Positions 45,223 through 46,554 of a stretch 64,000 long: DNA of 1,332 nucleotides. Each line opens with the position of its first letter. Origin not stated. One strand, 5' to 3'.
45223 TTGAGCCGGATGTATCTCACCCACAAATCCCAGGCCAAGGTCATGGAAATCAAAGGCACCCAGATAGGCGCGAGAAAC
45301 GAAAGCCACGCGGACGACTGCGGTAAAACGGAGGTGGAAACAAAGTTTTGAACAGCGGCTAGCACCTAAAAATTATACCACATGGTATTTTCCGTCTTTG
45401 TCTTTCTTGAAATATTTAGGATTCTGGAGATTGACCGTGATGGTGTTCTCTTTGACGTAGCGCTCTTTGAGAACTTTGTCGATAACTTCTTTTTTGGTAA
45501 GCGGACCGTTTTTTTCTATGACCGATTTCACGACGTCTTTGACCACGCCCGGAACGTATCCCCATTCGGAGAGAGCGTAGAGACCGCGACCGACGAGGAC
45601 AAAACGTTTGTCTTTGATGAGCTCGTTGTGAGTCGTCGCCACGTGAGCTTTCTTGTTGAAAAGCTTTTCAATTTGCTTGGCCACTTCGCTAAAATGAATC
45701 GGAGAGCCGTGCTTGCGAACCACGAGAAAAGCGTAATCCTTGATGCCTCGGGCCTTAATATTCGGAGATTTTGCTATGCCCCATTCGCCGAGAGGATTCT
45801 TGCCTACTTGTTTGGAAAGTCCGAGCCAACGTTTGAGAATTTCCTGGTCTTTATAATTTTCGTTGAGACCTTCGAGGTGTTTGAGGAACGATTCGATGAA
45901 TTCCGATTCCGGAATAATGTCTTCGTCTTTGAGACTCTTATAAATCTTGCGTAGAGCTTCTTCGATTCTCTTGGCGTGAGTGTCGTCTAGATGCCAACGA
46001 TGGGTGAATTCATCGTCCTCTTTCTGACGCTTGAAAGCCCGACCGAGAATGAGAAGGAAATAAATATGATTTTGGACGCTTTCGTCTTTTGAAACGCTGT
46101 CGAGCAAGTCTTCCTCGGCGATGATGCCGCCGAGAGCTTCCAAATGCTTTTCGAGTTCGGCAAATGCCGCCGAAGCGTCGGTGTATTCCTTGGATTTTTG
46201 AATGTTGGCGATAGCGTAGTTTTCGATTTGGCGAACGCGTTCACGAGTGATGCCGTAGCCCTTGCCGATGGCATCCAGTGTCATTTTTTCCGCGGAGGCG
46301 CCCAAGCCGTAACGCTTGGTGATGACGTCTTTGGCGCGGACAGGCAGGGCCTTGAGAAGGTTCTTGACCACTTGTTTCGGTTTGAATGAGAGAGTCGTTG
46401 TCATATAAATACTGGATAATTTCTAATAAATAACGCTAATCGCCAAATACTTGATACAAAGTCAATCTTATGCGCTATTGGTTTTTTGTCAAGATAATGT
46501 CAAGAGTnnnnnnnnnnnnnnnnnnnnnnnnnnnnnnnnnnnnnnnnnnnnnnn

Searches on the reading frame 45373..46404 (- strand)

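Call 10: search_protein_families(library=pfam, max_evalue=0.01, proteins=[window:45373-46404:-])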
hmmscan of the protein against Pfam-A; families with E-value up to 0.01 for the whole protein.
window:45373-46404:- (343 aa): 3 families
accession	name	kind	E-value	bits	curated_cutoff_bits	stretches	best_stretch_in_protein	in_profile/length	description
PF04545.22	Sigma70_r4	-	1.2e-12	47.6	24.1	1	16-69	1-49/50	Sigma-70, region 4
PF05066.19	HARE-HTH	-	8.5e-08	32.9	25.9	1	221-281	3-71/71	HB1, ASXL, restriction endonuclease HTH domain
PF11784.13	DUF3320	-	0.0031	17.9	25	0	287-313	11-37/50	Protein of unknown function (DUF3320)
